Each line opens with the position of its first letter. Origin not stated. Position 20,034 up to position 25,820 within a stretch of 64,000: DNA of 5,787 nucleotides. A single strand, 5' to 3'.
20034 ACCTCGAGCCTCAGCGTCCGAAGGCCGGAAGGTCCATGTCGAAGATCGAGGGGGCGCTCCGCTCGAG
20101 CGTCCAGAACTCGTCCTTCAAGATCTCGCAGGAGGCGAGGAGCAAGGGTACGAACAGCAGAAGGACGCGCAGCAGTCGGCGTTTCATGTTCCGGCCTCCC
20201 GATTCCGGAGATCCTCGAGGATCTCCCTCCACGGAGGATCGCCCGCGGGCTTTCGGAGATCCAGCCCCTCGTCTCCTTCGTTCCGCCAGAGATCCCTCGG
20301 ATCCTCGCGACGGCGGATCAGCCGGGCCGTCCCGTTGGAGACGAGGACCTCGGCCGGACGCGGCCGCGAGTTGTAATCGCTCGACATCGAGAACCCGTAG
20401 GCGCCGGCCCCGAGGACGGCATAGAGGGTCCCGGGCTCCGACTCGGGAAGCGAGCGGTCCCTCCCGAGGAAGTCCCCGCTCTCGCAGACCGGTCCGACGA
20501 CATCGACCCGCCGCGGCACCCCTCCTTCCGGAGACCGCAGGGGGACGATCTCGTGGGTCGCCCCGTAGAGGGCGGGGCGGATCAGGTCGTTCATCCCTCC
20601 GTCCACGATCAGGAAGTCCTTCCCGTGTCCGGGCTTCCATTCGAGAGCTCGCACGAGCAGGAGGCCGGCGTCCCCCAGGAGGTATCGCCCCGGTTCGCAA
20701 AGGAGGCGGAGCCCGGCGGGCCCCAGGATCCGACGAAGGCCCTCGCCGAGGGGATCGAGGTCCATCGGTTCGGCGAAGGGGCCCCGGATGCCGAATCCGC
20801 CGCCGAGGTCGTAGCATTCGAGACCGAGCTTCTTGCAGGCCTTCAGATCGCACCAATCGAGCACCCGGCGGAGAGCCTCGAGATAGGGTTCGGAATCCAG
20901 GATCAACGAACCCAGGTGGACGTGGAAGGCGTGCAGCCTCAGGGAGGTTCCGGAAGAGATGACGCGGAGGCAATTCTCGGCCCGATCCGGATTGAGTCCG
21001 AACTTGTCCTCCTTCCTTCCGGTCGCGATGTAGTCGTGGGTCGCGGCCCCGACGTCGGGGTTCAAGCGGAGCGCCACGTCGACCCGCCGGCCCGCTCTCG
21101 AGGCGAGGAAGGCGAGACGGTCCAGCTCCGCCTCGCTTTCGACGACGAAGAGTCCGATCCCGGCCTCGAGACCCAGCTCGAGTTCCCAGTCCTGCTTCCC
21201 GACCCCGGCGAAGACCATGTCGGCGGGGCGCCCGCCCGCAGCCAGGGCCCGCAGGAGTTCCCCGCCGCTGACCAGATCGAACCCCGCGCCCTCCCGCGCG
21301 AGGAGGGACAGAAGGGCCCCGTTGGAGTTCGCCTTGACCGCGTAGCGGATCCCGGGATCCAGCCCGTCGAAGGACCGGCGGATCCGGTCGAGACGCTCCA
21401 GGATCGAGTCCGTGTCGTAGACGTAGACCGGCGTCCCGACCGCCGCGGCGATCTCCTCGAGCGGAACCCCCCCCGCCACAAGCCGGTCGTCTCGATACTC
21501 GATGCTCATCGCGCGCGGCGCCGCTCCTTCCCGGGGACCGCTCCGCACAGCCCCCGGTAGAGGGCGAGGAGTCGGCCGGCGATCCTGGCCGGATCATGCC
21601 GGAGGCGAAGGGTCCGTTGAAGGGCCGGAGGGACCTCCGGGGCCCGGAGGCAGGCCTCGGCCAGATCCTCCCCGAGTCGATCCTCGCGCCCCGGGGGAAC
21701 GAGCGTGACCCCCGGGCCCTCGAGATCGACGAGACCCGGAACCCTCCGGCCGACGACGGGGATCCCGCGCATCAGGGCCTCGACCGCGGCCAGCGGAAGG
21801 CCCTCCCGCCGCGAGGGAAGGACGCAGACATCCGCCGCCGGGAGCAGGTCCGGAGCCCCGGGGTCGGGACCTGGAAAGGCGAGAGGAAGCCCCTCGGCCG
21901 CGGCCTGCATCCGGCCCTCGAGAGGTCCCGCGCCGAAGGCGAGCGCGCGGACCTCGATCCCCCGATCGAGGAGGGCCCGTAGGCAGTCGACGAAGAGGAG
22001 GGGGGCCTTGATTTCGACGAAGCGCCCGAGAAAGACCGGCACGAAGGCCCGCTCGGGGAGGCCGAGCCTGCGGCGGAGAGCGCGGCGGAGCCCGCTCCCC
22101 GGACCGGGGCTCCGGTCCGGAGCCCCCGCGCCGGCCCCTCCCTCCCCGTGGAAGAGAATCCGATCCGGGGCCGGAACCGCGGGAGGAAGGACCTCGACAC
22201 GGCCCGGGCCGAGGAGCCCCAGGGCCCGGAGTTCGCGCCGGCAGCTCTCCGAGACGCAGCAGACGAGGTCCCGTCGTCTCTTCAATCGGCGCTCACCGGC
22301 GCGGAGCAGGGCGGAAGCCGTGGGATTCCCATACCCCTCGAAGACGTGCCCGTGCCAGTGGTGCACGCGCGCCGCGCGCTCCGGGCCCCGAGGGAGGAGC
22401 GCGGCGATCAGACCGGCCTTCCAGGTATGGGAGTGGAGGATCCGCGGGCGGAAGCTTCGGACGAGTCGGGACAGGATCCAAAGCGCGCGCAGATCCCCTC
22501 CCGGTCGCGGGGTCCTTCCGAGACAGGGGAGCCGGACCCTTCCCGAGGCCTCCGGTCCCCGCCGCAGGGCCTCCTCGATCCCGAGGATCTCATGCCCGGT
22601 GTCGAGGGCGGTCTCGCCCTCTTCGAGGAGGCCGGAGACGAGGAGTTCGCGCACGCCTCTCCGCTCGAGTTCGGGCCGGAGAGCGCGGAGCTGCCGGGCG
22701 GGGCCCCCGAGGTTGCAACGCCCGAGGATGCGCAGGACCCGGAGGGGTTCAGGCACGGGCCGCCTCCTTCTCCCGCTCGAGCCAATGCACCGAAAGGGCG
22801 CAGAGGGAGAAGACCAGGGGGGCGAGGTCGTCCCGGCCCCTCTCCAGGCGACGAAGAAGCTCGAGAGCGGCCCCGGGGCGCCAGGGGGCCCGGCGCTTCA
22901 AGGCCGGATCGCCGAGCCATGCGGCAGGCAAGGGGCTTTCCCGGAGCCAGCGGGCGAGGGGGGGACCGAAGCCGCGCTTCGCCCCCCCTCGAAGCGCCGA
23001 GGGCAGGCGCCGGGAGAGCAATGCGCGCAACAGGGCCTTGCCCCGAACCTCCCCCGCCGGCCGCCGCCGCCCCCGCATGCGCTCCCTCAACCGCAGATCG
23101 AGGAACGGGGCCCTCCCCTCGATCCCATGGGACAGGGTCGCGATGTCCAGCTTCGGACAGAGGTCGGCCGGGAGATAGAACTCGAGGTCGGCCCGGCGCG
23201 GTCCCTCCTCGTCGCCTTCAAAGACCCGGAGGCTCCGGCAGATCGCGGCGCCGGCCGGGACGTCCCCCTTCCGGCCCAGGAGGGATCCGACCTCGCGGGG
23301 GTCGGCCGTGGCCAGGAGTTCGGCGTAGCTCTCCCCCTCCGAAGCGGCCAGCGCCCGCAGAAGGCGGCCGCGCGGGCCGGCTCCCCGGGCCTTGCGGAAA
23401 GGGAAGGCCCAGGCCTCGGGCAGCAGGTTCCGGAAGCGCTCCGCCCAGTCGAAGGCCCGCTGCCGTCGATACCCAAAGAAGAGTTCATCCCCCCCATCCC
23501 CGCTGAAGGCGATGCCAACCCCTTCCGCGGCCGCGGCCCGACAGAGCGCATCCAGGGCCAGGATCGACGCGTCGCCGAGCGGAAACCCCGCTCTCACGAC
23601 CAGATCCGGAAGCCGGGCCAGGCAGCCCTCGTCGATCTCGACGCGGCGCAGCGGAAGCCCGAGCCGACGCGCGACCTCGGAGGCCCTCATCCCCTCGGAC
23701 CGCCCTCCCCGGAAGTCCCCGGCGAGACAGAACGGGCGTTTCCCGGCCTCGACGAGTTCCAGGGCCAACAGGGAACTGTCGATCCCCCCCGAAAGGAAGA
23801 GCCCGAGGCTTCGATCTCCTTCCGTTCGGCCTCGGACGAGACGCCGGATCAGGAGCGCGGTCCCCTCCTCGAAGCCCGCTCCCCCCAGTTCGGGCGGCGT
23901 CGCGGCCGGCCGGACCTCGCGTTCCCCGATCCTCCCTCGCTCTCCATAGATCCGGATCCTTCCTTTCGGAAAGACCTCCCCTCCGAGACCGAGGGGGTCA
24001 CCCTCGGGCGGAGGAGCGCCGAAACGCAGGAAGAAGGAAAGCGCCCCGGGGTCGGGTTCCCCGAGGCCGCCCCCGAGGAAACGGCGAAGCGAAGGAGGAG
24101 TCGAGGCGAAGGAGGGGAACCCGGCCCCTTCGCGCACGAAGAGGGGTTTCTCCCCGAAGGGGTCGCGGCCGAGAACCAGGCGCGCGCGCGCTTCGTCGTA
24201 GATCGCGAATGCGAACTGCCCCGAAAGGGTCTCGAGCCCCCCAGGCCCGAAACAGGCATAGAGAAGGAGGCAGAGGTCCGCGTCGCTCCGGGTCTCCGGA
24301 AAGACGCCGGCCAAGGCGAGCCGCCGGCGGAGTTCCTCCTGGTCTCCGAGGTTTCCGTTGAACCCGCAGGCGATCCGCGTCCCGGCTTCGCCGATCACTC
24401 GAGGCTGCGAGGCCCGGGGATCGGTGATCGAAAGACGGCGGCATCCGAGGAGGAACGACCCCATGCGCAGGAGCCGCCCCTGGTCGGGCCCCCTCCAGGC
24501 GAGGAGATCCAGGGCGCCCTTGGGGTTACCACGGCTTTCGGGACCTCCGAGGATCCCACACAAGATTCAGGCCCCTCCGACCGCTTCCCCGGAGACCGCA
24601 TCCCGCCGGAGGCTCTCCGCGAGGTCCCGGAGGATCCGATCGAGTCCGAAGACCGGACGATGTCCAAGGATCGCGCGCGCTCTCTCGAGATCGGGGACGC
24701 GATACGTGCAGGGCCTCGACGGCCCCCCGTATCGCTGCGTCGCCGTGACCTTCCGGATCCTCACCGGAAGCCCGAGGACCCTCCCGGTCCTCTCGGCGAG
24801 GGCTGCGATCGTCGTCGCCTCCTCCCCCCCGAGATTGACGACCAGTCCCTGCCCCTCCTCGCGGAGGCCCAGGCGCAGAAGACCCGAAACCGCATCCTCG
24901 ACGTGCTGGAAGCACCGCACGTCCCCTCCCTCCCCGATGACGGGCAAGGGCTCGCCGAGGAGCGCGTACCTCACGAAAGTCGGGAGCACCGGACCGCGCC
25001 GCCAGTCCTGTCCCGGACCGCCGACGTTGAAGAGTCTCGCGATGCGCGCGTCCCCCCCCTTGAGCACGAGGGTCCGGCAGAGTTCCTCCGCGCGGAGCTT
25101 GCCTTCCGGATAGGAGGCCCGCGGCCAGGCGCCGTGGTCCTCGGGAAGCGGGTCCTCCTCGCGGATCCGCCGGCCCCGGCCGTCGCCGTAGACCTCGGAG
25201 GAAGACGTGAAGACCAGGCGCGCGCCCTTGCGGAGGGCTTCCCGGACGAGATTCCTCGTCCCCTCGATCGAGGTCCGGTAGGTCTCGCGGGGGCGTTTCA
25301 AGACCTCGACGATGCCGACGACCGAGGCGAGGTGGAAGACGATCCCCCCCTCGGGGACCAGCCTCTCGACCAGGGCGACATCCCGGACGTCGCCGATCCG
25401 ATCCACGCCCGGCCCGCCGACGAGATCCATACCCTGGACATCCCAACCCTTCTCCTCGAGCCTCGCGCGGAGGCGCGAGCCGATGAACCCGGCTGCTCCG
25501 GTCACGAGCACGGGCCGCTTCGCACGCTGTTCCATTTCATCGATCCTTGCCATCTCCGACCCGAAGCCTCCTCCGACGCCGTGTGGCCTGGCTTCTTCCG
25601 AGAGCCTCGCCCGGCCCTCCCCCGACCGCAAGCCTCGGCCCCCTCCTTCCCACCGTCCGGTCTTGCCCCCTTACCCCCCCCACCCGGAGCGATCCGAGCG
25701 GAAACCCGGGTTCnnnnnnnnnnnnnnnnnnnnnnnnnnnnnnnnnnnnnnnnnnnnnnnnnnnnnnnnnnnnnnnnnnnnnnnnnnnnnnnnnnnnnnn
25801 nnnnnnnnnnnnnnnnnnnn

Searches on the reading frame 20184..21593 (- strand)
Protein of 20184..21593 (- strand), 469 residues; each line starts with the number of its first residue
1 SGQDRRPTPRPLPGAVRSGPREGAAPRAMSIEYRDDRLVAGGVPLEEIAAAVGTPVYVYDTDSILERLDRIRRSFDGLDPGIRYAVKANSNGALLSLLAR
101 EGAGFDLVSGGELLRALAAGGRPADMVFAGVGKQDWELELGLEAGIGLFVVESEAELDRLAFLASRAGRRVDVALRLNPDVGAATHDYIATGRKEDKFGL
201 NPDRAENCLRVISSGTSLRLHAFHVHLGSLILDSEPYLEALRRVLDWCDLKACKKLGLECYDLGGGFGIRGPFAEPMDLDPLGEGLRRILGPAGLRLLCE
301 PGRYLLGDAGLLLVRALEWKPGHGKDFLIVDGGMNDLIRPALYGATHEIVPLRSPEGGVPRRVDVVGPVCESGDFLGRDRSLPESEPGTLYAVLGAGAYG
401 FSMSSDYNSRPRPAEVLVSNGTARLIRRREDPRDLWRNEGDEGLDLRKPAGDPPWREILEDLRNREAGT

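Call 54: search_protein_families(library=pfam, proteins=[window:20184-21593:-], max_evalue=0.001)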
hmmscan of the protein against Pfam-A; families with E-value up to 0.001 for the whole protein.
window:20184-21593:- (469 aa): 2 families
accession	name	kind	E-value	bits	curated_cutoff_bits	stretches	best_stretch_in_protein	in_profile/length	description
PF02784.22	Orn_Arg_deC_N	-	2.1e-46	158.8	23.4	1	62-305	2-245/247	Pyridoxal-dependent decarboxylase, pyridoxal binding domain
PF00278.28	Orn_DAP_Arg_deC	-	3.7e-23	82.1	23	1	57-397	2-95/95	Pyridoxal-dependent decarboxylase, C-terminal sheet domain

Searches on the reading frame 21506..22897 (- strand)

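Call 54: search_protein_families(library=pfam, proteins=[window:21506-22897:-], max_evalue=0.001)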
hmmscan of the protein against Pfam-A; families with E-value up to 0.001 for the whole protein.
window:21506-22897:- (463 aa): 5 families
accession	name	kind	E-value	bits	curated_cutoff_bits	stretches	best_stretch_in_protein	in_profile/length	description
PF13579.12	Glyco_trans_4_4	-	2.3e-21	77.2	29.7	1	64-239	1-157/158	Glycosyl transferase 4-like domain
PF13439.12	Glyco_transf_4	-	5.5e-20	72.5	28.5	1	64-241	2-166/170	Glycosyltransferase Family 4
PF13692.12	Glyco_trans_1_4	-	4.8e-17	63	27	1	288-413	5-137/142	Glycosyl transferases group 1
PF00534.26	Glycos_transf_1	-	2.4e-15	56.9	26.4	1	272-415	3-155/172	Glycosyl transferases group 1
PF20706.3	GT4-conflict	-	2e-07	30.8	26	1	352-390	279-317/385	Family 4 Glycosyltransferase in conflict systems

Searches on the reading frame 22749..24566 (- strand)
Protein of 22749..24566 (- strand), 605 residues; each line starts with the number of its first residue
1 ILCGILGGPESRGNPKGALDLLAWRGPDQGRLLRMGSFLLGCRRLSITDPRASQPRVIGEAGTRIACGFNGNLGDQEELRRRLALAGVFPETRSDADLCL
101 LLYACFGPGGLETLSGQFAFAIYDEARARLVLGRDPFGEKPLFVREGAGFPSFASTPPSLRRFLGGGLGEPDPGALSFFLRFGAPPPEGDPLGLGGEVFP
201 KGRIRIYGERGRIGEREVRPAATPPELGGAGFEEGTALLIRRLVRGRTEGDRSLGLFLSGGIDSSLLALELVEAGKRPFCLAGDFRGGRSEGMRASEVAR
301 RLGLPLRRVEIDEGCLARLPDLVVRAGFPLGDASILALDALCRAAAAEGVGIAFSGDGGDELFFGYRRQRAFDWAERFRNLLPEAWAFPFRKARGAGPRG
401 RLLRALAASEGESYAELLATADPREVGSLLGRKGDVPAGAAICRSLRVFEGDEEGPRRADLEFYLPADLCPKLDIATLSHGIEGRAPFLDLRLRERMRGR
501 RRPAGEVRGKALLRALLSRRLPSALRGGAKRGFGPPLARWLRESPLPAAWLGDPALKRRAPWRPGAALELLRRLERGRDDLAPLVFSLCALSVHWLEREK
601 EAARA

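Call 57: search_protein_families(library=pfam, proteins=[window:22749-24566:-], max_evalue=0.001)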
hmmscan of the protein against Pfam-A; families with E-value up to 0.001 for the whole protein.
window:22749-24566:- (605 aa): 4 families
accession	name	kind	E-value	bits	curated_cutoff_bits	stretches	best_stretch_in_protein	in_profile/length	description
PF00733.27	Asn_synthase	-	2.5e-40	139.7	21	1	239-583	5-340/354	Asparagine synthase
PF13537.11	GATase_7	-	9.1e-22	77.8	25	1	43-160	2-121/123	Glutamine amidotransferase domain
PF13522.11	GATase_6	-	1.5e-20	74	27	1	28-155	2-129/130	Glutamine amidotransferase domain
PF24167.1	DUF7411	-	3.8e-05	23.8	28.7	1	255-348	4-95/194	Family of unknown function (DUF7411)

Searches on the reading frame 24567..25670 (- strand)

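Call 57: search_protein_families(library=pfam, proteins=[window:24567-25670:-], max_evalue=0.001)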
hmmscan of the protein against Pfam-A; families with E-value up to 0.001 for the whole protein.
window:24567-25670:- (367 aa): 6 families
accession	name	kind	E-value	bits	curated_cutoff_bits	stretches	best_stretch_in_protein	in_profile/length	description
PF01370.27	Epimerase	-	8.9e-37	127.2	20.9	1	54-281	1-240/240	NAD dependent epimerase/dehydratase family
PF16363.11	GDP_Man_Dehyd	-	5.3e-25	89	27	1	93-349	59-331/332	GDP-mannose 4,6 dehydratase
PF01073.25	3Beta_HSD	-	4.6e-13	49.3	22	1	55-198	1-157/280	3-beta hydroxysteroid dehydrogenase/isomerase family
PF04321.23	RmlD_sub_bind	-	4.4e-11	42.8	27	1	54-215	3-153/287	RmlD substrate binding domain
PF02719.21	Polysacc_synt_2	-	3.8e-07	30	20.2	0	91-154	59-124/293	Polysaccharide biosynthesis protein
PF07993.18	NAD_binding_4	-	5.8e-07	29.4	20.1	1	102-218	83-209/258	Male sterility protein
